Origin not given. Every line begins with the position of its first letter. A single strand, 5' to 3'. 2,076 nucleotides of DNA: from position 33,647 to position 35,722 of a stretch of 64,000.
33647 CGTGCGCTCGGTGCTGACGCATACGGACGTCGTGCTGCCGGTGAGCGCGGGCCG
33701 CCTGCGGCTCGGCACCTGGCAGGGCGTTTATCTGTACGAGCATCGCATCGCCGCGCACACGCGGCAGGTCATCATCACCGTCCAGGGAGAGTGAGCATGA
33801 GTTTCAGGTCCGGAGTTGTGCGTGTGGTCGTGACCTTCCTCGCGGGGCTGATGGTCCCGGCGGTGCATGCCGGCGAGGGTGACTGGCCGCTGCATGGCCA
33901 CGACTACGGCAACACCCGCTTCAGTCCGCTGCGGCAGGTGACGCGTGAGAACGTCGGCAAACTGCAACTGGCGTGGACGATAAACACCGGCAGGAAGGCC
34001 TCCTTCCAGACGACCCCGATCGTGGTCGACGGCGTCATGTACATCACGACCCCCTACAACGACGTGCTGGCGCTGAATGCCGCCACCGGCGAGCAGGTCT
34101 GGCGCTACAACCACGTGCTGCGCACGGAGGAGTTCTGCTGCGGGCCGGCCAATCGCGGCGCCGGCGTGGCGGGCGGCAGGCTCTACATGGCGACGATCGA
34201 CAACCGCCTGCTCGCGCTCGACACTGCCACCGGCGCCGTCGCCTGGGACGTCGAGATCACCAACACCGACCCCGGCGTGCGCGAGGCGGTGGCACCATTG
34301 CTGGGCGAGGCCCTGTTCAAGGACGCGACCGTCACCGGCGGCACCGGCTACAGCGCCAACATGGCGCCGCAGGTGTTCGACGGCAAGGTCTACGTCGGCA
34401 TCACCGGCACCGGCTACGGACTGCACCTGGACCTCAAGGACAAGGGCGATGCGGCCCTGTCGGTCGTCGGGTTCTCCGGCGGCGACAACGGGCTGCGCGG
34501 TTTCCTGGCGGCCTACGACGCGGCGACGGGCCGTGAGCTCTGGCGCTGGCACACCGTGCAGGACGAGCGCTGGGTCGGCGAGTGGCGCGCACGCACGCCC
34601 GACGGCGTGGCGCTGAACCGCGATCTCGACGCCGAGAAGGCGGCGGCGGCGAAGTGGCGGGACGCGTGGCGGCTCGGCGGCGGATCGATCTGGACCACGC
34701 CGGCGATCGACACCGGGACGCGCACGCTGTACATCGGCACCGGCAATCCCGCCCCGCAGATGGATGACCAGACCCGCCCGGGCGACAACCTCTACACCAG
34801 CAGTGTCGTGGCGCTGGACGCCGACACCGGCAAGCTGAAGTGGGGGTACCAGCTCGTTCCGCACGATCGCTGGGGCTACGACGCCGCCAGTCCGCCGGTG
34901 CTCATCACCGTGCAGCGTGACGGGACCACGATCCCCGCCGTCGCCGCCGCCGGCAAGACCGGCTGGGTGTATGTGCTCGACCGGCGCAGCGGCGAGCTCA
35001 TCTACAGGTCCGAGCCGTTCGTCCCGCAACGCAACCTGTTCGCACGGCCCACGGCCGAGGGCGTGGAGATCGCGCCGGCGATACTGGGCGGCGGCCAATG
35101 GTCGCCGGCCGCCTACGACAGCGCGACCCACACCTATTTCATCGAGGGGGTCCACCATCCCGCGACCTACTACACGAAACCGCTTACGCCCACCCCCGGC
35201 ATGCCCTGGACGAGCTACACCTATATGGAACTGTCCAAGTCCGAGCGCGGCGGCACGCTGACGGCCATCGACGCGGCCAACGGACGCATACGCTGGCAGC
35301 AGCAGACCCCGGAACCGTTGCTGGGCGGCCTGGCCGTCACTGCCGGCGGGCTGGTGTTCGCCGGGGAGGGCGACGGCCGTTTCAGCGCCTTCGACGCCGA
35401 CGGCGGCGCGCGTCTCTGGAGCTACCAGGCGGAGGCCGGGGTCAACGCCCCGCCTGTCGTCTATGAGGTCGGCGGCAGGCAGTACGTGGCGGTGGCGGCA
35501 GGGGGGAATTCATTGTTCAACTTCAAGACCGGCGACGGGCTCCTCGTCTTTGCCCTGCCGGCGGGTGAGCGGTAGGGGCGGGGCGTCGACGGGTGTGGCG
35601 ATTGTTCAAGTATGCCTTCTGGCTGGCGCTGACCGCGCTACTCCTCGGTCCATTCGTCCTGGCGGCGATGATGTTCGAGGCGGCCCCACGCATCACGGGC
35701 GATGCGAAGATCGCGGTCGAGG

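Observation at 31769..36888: Translationally coupled five-gene operon of unknown pathway: nitroreductase, asparaginase-II-family, YjbQ, secreted PQQ-dehydrogenase, membrane-anchored hypothetical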

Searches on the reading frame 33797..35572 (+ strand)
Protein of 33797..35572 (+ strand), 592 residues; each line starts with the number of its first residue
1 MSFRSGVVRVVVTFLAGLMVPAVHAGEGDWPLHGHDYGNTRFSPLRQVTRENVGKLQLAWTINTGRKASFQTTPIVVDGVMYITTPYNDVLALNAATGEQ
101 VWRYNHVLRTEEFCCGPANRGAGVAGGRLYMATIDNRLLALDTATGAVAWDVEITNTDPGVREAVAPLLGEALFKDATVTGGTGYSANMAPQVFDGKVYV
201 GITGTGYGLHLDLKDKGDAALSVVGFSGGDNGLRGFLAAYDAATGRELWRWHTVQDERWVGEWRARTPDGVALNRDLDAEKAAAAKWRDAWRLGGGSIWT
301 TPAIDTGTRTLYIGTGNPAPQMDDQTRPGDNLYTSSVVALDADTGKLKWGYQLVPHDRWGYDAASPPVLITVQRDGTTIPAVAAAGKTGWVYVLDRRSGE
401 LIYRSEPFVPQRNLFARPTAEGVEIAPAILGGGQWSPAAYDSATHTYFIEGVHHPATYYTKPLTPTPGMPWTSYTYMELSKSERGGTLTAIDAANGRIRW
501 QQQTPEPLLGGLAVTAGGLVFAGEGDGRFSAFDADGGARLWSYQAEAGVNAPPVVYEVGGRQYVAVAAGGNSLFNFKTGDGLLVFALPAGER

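Call 12: search_protein_families(library=pfam, proteins=[window:33797-35572:+], max_evalue=0.01)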
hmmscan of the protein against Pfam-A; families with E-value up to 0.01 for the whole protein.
window:33797-35572:+ (592 aa): 4 families
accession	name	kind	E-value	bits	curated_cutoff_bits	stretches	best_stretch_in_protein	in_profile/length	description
PF01011.28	PQQ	-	4.7e-89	300.1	26.7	3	233-411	188-345/595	Glucose/ethanol/alcohol dehydrogenase, beta-propeller domain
PF13360.13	PQQ_2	-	1.6e-30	106.9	27.6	3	485-581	2-93/233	Outer membrane protein assembly factor BamB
PF13570.13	Beta-prop_ACSF4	-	1.1e-15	58.4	133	2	485-578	154-243/329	Beta-alanine-activating enzyme, beta-propeller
PF23727.1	Beta-prop_FAM234A_B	-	0.0017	17.4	26.4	0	84-153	48-117/467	FAM234A/B beta-propeller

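Call 13: search_protein_families(library=ncbifam, proteins=[window:33797-35572:+], max_evalue=0.01)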
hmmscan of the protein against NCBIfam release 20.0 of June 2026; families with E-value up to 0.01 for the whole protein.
window:33797-35572:+ (592 aa): 7 families
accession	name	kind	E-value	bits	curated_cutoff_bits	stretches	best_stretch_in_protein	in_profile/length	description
TIGR03075.1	PQQ_enz_alc_DH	subfamily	5e-128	428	480.05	2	223-569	169-527/530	PQQ-dependent dehydrogenase, methanol/ethanol family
TIGR04528.1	acido_non_PQQ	subfamily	4.1e-98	329.3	650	2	223-576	151-491/493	acido-empty-quinoprotein group A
TIGR03074.1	PQQ_membr_DH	subfamily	7.1e-66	222.6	832.65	3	289-405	386-504/783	membrane-bound PQQ-dependent dehydrogenase, glucose/quinate/shikimate family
TIGR03300.1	assembly_YfgL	equivalog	3.2e-27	95.2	285.2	2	480-581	69-165/377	outer membrane protein assembly factor BamB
NF008351.0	PRK11138.1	equivalog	3.1e-19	68.7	423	2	39-155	29-149/394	outer membrane protein assembly factor BamB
NF041516.1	PA2928_fam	subfamily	2.4e-06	27.2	70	0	335-406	69-128/376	PA2928 family protein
NF050114.1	Rv3212_fam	equivalog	0.00042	19.6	150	1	54-114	52-104/393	Rv3212 family protein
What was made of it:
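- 33797..35575 (+): Secreted eight-bladed PQQ-dehydrogenase-like propeller from an unnamed clade with an atypical active site (W-G-Y-D). It has a signal peptide ending AVHA/GEG. TIGR03075 scores 428 bits, below the 480 cutoff (calls 12, 13).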

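Call 25: search_solved_structures(query=window:33797-35572:+, show_alignments=3, max_evalue=1e-20)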
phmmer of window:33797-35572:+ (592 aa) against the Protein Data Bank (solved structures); distinct sequences matched with E-value up to 1e-20: 26.
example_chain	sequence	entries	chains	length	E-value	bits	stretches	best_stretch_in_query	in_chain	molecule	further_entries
1flg_A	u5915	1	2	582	1.3e-73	251.8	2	390-572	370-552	PROTEIN (QUINOPROTEIN ETHANOL DEHYDROGENASE)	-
1kv9_A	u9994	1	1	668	2.4e-72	247.6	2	223-581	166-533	TYPE II QUINOHEMOPROTEIN ALCOHOL DEHYDROGENASE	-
6zcv_A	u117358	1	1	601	9.8e-71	242.3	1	223-571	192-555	Quinoprotein ethanol dehydrogenase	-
6zcw_A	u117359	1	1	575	1.8e-70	241.4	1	223-571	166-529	Quinoprotein ethanol dehydrogenase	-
1yiq_A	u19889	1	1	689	2.4e-70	241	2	223-577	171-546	Quinohemoprotein alcohol dehydrogenase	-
1kb0_A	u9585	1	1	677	1.4e-69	238.4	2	223-575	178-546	quinohemoprotein alcohol dehydrogenase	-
8gy2_A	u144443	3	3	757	4.3e-65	223.6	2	27-153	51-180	Alcohol dehydrogenase (quinone), dehydrogenase subunit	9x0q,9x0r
6oc5_A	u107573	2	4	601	8.2e-63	216.1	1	223-413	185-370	Lanthanide-dependent methanol dehydrogenase XoxF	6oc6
4mae_A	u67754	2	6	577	1.4e-60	208.7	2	223-577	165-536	Methanol dehydrogenase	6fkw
6dam_A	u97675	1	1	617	8.1e-59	202.9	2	223-570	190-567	Lanthanide-dependent methanol dehydrogenase XoxF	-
7o6z_A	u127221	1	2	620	8.2e-56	193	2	223-571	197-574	Methanol dehydrogenase (Cytochrome c) subunit 1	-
4tqo_B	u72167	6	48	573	1.1e-55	192.5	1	223-569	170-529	Methanol dehydrogenase protein, large subunit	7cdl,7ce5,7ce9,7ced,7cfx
1h4i_A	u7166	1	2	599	1.4e-55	192.2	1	223-569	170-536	METHANOL DEHYDROGENASE SUBUNIT 1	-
1w6s_A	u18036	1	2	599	1.5e-55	192.1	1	223-569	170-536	METHANOL DEHYDROGENASE SUBUNIT 1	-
1h4j_A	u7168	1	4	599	1.6e-55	192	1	223-569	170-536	Methanol dehydrogenase [cytochrome c] subunit 1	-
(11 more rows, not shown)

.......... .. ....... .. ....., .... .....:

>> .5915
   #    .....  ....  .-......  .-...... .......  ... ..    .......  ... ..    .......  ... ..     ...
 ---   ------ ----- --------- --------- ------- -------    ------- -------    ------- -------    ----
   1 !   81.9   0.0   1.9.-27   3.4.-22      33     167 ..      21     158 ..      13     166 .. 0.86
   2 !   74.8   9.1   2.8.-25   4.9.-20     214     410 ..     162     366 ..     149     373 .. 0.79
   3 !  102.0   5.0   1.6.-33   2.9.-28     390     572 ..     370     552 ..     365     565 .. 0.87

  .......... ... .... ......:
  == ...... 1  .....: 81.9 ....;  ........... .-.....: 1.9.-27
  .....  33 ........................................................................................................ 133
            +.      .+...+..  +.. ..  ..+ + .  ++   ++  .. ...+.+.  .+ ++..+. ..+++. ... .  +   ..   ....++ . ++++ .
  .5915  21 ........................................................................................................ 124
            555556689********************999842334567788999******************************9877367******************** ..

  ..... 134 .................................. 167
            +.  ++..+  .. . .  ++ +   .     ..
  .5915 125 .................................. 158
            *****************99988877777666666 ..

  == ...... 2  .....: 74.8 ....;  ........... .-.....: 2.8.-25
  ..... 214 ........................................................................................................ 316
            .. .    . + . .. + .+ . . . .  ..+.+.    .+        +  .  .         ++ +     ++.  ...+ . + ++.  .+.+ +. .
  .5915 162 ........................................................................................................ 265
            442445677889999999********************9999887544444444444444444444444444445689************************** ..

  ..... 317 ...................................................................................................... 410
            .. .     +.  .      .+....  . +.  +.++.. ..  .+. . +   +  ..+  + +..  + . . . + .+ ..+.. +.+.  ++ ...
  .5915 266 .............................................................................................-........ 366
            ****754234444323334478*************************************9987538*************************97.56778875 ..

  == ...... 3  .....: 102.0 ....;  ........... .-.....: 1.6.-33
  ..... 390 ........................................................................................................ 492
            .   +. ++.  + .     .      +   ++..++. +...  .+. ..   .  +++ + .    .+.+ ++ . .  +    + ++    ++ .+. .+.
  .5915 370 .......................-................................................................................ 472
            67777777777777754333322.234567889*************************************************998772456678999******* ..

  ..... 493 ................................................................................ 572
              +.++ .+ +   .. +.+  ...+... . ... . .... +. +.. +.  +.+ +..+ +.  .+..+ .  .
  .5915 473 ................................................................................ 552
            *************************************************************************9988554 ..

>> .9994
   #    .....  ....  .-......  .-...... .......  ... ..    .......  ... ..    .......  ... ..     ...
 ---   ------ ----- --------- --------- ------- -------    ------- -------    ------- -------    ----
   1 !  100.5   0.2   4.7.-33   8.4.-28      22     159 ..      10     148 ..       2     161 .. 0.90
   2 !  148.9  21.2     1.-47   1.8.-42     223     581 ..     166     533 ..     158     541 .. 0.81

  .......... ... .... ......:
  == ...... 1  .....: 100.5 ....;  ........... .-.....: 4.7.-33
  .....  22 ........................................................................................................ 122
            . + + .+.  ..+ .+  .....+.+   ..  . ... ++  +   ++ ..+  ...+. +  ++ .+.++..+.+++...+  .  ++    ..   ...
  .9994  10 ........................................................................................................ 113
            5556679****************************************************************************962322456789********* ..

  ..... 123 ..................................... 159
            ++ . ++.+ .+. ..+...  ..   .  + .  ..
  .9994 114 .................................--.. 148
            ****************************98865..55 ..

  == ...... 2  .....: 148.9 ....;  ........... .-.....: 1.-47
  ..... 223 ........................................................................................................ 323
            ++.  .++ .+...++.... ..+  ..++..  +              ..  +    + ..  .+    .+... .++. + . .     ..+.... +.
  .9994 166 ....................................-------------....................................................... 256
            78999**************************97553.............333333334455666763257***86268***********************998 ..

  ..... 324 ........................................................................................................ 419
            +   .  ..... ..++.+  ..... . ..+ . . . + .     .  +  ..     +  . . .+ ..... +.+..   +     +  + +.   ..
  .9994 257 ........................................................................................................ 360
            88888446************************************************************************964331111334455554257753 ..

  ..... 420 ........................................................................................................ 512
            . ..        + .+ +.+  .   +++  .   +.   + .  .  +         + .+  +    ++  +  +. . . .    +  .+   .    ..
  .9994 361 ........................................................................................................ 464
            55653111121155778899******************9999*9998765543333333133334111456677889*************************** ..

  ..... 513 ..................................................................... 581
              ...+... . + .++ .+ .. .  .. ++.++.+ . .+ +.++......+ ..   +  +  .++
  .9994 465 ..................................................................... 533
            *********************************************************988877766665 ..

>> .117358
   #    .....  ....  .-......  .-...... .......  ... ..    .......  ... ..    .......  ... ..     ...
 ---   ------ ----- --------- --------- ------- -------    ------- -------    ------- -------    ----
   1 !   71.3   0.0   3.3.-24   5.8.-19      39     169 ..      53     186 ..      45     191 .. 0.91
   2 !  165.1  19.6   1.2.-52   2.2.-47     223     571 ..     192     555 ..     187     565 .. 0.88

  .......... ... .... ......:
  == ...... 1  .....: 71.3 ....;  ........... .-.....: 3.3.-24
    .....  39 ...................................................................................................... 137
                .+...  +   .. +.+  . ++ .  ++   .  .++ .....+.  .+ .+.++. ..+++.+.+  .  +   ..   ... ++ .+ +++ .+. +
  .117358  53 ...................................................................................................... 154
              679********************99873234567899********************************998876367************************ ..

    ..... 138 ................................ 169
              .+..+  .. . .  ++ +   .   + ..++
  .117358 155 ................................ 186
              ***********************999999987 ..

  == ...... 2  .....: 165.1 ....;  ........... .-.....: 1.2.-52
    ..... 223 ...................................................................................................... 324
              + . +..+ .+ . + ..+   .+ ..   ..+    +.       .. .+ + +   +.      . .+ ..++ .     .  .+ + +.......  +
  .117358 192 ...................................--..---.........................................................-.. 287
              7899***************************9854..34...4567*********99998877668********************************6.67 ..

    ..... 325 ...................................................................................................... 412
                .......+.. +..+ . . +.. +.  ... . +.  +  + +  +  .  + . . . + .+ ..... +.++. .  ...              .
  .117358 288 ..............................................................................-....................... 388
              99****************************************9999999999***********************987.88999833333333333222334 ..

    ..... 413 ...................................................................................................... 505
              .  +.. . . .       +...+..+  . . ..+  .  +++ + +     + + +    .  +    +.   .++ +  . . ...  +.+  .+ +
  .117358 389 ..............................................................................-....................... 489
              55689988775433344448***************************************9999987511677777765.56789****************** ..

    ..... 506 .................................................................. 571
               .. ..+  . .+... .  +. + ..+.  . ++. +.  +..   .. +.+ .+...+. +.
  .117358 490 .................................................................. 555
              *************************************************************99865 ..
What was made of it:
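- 33797..35575 (+): Alignments to ExaA 1flg, ADH-IIB 1kv9 and PedH 6zcv (call 25).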

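Call 26: find_homologous_proteins(query=window:33797-35572:+, max_evalue=1e-60)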
Query window:33797-35572:+ (592 aa): 5045 proteins with E <= 1e-60 among 8000 candidates; the best 120 are listed.
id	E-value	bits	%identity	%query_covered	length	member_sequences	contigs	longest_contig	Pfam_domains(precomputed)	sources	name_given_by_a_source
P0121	0.0e+0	1363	100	100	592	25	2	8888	PF01011.29,PF13360.14,PF13570.14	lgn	-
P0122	0.0e+0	1182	88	96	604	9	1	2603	PF01011.29,PF13360.14,PF13570.14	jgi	jgi:glucose dehydrogenase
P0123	0.0e+0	1070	81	95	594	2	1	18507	PF01011.29,PF23727.2,PF13360.14,PF13570.14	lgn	-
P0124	0.0e+0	1054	78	95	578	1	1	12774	PF01011.29,PF23727.2,PF07774.20,PF13360.14,PF13570.14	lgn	-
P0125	0.0e+0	1044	80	94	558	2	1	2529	PF01011.29,PF23727.2,PF07774.20,PF13360.14,PF13570.14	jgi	jgi:glucose dehydrogenase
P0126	2.3e-295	999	71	99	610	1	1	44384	PF01011.29,PF23727.2,PF13360.14,PF13570.14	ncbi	ncbi:MAG: pyrroloquinoline quinone-dependent dehydrogenase [Chromatiales bacterium]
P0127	8.8e-276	935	72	95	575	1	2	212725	PF01011.29,PF13360.14,PF13570.14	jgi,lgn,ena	jgi:glucose dehydrogenase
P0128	8.3e-275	931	70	94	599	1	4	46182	PF01011.29,PF07774.20,PF13360.14,PF13570.14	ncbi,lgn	-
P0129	2.1e-274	930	70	95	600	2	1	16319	PF01011.29,PF23727.2,PF13360.14,PF13570.14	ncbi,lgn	-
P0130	2.7e-264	897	66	97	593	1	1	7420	PF01011.29,PF23727.2,PF07774.20,PF13360.14,PF13570.14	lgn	-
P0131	2.5e-260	883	69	95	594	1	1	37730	PF01011.29,PF13360.14,PF13570.14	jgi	jgi:glucose dehydrogenase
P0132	1.1e-248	845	64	95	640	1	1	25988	PF01011.29,PF13360.14,PF13570.14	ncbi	-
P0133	4.6e-245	833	63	95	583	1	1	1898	PF01011.29,PF13360.14,PF13570.14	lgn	-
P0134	4.3e-244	830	62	99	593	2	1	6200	PF01011.29,PF13360.14,PF13570.14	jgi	jgi:glucose dehydrogenase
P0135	1.5e-243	828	63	95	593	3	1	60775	PF01011.29,PF23727.2,PF13360.14,PF13570.14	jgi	jgi:glucose dehydrogenase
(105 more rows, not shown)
